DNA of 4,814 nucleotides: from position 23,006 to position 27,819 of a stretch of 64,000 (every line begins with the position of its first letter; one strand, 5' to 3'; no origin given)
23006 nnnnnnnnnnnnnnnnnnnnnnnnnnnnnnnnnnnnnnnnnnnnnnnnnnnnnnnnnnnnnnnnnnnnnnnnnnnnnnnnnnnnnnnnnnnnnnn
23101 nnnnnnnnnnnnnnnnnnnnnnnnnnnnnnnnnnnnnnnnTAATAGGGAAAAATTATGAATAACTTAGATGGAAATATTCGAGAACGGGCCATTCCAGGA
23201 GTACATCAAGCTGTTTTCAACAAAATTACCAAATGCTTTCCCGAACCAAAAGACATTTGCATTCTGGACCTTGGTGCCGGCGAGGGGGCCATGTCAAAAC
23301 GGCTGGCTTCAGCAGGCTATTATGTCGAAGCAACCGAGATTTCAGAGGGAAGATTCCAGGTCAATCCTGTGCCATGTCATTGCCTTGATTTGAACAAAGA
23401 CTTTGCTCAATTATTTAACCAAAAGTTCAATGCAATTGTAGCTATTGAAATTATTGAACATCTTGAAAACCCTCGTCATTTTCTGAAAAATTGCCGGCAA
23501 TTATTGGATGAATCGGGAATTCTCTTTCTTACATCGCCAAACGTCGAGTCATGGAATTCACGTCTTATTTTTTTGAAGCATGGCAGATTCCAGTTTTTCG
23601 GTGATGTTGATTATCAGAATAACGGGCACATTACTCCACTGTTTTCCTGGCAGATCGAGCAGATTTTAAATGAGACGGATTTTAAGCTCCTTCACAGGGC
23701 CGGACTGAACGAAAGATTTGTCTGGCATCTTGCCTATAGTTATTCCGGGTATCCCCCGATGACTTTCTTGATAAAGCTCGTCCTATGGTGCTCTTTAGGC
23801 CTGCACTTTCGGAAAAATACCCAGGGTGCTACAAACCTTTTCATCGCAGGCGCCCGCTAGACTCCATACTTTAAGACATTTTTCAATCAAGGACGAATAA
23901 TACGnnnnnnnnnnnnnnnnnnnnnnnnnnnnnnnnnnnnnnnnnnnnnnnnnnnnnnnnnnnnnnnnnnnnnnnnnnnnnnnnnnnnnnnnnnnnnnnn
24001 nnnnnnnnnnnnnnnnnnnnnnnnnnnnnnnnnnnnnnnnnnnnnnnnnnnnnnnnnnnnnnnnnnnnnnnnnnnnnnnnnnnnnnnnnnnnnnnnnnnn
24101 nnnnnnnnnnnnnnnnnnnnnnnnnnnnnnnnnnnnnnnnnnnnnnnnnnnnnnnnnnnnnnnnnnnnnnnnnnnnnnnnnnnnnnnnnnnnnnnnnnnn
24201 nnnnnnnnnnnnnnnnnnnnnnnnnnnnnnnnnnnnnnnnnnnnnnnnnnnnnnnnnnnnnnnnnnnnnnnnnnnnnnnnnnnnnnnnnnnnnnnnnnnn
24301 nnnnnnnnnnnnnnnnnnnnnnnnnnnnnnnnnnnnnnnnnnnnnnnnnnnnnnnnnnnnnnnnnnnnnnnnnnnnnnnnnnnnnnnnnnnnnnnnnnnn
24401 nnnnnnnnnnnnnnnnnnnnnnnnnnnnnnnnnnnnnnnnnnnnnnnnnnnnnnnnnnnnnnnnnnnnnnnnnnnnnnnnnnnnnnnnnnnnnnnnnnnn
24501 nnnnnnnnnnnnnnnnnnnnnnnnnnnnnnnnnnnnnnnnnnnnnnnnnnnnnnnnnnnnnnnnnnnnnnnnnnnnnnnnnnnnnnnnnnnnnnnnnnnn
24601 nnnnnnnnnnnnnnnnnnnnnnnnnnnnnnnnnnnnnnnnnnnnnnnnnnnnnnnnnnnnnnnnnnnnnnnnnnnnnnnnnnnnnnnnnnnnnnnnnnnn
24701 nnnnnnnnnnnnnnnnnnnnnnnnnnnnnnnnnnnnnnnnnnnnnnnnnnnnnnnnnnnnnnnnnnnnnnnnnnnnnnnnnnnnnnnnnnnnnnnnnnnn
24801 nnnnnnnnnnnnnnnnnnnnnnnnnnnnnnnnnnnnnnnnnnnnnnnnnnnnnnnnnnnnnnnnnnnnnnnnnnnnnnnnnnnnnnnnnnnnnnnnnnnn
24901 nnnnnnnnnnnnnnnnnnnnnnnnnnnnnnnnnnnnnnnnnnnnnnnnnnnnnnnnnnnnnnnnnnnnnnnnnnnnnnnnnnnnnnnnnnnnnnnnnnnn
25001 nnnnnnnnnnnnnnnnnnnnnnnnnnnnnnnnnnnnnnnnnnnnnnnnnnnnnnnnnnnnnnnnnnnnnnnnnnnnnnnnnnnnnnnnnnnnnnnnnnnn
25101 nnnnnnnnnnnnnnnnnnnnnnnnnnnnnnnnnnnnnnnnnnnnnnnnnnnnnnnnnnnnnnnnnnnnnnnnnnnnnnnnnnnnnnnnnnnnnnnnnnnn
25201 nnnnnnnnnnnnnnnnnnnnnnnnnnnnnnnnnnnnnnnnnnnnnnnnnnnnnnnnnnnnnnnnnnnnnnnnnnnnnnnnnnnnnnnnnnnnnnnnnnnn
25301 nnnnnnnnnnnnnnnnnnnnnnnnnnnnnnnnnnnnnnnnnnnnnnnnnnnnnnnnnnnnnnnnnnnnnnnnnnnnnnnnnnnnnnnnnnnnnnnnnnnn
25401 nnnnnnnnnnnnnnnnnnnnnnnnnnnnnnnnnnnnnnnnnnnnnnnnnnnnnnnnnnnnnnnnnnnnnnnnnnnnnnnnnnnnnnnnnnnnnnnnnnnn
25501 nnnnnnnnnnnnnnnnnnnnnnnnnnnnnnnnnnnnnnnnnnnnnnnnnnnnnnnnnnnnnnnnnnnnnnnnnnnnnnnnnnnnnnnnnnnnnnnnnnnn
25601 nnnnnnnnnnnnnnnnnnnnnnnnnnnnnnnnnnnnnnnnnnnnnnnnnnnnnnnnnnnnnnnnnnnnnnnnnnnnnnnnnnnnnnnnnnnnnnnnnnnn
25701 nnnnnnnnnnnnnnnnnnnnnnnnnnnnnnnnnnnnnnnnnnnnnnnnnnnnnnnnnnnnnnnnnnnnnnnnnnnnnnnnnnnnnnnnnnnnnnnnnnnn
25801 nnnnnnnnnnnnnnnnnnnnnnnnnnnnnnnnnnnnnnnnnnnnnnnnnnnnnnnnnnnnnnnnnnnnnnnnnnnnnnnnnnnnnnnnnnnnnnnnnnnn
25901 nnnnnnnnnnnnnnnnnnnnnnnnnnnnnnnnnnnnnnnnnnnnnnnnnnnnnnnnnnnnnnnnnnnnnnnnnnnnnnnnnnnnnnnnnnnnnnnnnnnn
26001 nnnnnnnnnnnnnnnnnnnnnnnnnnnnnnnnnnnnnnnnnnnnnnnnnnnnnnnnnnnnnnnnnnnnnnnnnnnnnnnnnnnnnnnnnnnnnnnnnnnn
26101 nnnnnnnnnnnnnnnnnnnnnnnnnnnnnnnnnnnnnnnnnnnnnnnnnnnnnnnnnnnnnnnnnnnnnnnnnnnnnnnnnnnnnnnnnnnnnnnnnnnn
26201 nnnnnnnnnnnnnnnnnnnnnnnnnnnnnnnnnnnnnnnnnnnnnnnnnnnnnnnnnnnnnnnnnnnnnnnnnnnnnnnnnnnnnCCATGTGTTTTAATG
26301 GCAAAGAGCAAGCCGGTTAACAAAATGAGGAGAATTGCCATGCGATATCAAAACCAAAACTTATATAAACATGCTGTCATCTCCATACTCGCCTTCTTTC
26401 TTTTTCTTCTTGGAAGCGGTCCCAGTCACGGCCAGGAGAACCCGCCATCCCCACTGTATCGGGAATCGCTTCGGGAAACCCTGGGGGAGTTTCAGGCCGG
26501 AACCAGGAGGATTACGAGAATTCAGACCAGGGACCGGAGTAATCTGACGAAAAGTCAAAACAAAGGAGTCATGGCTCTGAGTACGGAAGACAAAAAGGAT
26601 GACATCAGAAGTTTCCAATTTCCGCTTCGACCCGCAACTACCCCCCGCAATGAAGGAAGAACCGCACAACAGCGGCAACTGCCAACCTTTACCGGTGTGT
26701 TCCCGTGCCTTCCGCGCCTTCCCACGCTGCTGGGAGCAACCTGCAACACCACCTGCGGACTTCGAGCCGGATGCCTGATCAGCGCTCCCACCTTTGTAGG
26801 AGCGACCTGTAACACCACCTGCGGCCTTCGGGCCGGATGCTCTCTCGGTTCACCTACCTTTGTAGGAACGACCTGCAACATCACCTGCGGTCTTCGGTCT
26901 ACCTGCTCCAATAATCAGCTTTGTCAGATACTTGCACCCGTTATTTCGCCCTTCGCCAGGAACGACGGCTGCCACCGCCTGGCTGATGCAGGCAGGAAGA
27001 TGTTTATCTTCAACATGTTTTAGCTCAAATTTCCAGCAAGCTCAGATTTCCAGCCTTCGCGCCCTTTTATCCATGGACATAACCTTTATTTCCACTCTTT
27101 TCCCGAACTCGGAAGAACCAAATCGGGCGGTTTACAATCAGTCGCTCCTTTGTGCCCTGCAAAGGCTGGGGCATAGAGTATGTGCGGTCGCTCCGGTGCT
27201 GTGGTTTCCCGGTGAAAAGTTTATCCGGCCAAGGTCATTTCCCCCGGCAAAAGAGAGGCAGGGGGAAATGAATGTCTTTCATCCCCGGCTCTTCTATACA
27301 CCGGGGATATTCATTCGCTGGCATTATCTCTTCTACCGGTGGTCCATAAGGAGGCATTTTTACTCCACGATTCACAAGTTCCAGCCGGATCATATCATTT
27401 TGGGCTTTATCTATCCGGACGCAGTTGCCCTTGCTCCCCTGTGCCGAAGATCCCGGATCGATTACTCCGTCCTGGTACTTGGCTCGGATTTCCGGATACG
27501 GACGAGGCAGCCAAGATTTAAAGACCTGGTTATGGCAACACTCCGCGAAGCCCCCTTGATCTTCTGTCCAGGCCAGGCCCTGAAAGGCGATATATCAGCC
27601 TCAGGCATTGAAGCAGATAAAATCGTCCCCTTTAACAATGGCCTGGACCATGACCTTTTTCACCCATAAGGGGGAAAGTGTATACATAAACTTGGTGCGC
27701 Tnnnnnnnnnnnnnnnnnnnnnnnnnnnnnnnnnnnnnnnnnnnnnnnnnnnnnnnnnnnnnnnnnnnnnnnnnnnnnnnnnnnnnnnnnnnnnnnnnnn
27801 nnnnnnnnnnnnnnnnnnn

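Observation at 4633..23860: Six SAM methyltransferases, four paralogous, in one polysaccharide operon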

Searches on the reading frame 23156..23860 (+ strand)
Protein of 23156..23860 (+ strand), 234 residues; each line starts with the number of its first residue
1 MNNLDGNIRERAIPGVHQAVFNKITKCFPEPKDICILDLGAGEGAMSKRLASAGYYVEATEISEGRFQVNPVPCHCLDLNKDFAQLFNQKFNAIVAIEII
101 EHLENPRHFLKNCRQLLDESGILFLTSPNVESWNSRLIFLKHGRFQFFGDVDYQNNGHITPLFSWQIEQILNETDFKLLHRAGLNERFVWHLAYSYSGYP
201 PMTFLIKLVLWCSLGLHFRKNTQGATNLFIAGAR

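Call 5: search_protein_families(library=pfam, proteins=[window:23156-23860:+], max_evalue=0.001)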
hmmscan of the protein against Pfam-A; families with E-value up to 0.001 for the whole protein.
window:23156-23860:+ (234 aa): 8 families
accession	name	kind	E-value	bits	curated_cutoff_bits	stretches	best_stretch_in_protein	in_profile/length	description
PF13489.12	Methyltransf_23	-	1.4e-16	61.1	27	1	18-180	7-163/164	Methyltransferase domain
PF08242.18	Methyltransf_12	-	1.9e-09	38.6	30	1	37-123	1-98/98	Methyltransferase domain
PF08241.18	Methyltransf_11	-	8.5e-09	36.4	21.2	1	37-125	1-95/95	Methyltransferase domain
PF13649.12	Methyltransf_25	-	3.9e-06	27.9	27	1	36-121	1-97/97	Methyltransferase domain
PF13847.12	Methyltransf_31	-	3.9e-06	27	27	1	35-134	6-118/145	Methyltransferase domain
PF07021.18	MetW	-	1.2e-05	25.5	21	1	36-146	17-128/193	Methionine biosynthesis protein MetW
PF02353.26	CMAS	-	4e-05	23.5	27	1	36-192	66-226/273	Mycolic acid cyclopropane synthetase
PF05219.18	DREV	-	4.6e-05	23.1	26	1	25-121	85-182/265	DREV methyltransferase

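Call 10: search_protein_families(library=ncbifam, proteins=[window:23156-23860:+], max_evalue=0.01)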
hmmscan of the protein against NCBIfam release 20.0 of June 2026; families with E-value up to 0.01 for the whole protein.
window:23156-23860:+ (234 aa): 12 families
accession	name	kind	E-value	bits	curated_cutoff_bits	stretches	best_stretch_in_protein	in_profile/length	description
TIGR01983.1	UbiG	equivalog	8e-13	48.2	102.95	1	20-133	37-161/228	bifunctional 2-polyprenyl-6-hydroxyphenol methylase/3-demethylubiquinol 3-O-methyltransferase UbiG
TIGR02081.1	metW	equivalog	2e-07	30.8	189.5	1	34-155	15-137/194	methionine biosynthesis protein MetW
TIGR04345.1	ovoA_Cterm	equivalog_domain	3.8e-07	29.9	170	1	89-129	133-173/242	putative 4-mercaptohistidine N1-methyltransferase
TIGR02072.1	BioC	equivalog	9.3e-06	25.6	184.95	1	30-128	32-135/244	malonyl-ACP O-methyltransferase BioC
NF008686.0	PRK11705.1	equivalog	1.3e-05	24.4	400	1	34-127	169-267/383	cyclopropane fatty acyl phospholipid synthase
TIGR02021.1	BchM-ChlM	equivalog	2e-05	24.1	158.9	1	17-66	37-88/218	magnesium protoporphyrin IX methyltransferase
NF043040.1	corrin_prot_MT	hypoth_equivalog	4.6e-05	22.9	180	1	20-125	30-147/216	corrinoid protein-associated methyltransferase CpaM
NF045667.1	MTase_DVU1556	equivalog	0.00017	21.1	155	1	28-126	18-120/213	DVU_1556 family methyltransferase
NF008264.0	PRK11036.1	equivalog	0.00032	20.3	366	1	28-107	41-129/261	tRNA uridine 5-oxyacetic acid(34) methyltransferase CmoM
NF000499.2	Erm23S_rRNA_broad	equivalog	0.00058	19.3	212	1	18-65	9-56/244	23S ribosomal RNA methyltransferase Erm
TIGR04074.1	bacter_Hen1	equivalog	0.0043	15.6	340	0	90-144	355-409/462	3' terminal RNA ribose 2'-O-methyltransferase Hen1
NF053839.1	CPFASynBruc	equivalog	0.0074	15.3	600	0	35-127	177-278/410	cyclopropane fatty acid synthase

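Call 12: search_solved_structures(query=window:23156-23860:+, max_evalue=1, show_alignments=2)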
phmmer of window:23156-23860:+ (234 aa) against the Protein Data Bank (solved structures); distinct sequences matched with E-value up to 1: 34.
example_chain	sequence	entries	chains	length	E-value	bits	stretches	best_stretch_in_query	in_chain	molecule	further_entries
3l8d_A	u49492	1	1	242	3.4e-06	29.9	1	32-189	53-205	Methyltransferase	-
8gze_A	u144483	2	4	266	0.00028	23.6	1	21-120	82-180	Protein-L-histidine N-pros-methyltransferase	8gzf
9vpq_A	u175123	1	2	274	0.00031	23.5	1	21-120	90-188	Protein-L-histidine N-pros-methyltransferase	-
7y9c_A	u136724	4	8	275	0.00031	23.5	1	21-120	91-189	Protein-L-histidine N-pros-methyltransferase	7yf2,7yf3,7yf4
9bxl_A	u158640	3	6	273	0.0007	22.3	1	89-136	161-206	5-thiohistidine N-methyltransferase OvoM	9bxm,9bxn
4kdc_A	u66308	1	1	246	0.0019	20.9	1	36-139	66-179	3-demethylubiquinone-9 3-methyltransferase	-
4kdr_A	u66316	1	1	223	0.0036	20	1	36-145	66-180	3-demethylubiquinone-9 3-methyltransferase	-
5dpm_A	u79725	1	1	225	0.0037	19.9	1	36-146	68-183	Ubiquinone biosynthesis O-methyltransferase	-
2p7h_A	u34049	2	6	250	0.0043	19.7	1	37-148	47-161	Hypothetical protein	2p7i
8k5l_A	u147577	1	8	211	0.0097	18.6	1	16-181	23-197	tRNA (cmo5U34)-methyltransferase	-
3cc8_A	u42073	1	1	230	0.017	17.8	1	33-133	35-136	Putative methyltransferase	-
3ege_A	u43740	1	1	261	0.021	17.5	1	13-126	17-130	Putative methyltransferase from antibiotic biosynthesis pathway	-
6lr3_A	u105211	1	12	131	0.022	17.4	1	5-66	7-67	Macrophage migration inhibitory factor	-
6lkv_B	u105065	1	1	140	0.024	17.3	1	5-66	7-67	Macrophage migration inhibitory factor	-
6lkv_F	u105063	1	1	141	0.024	17.3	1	5-66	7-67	Macrophage migration inhibitory factor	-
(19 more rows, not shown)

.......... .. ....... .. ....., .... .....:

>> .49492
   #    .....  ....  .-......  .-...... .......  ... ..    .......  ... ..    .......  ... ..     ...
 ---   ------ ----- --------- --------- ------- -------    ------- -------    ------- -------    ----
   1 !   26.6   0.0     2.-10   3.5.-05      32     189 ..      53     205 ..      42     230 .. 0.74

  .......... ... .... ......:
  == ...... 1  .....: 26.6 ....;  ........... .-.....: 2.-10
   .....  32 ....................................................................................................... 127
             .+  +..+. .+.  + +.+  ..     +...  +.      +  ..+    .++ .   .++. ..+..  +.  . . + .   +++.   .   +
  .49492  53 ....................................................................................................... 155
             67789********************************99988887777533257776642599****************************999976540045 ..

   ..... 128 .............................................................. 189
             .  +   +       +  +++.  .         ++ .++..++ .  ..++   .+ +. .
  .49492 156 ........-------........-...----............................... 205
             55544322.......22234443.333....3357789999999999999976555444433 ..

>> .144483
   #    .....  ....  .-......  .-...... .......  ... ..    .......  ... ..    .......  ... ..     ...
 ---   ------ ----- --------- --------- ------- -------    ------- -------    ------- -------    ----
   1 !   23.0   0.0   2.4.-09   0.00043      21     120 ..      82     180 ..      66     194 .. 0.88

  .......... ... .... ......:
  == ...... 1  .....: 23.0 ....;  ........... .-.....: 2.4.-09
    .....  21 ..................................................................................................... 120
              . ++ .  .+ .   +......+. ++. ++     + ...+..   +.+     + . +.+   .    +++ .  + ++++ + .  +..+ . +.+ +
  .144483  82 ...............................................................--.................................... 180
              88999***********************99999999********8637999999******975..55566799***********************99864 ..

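Call 39: search_protein_representatives(protein=window:23156-23860:+)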
Query: 234 residues. Proteins with E-value up to 0.001 (for the whole library): 8463; up to 1e-10: 1068; up to 1e-30: 53. The best 150 are listed.
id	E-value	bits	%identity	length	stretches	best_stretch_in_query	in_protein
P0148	1.2e-89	316.3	74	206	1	46-230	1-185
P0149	4.5e-59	216.2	45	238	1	3-232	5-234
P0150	3.2e-50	187.2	45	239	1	7-230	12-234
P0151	1.0e-48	182.2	48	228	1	9-179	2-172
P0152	1.4e-44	168.7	49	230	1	9-188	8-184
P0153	1.2e-42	162.4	46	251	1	11-180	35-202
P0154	1.8e-41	158.5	43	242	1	11-188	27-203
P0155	4.0e-41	157.4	41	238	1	7-229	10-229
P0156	1.7e-38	148.8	43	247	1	12-184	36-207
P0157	1.8e-38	148.7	47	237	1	10-190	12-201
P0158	1.7e-37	145.5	44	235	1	14-187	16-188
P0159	2.3e-37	145.1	42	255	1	11-189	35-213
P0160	3.4e-36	141.3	44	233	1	8-182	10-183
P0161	3.6e-36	141.2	46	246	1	30-189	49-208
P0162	1.6e-35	139.1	45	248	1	11-173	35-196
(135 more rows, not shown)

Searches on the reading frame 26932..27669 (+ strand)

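Call 5: search_protein_families(library=pfam, proteins=[window:26932-27669:+], max_evalue=0.001)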
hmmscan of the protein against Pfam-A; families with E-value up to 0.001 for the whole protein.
window:26932-27669:+ (245 aa): 2 families
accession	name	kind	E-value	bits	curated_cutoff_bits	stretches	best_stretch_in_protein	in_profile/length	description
PF13579.12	Glyco_trans_4_4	-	6.2e-10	40.1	29.7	1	67-237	5-158/158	Glycosyl transferase 4-like domain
PF13439.12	Glyco_transf_4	-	2.9e-08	34.3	28.5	1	67-241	6-169/170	Glycosyltransferase Family 4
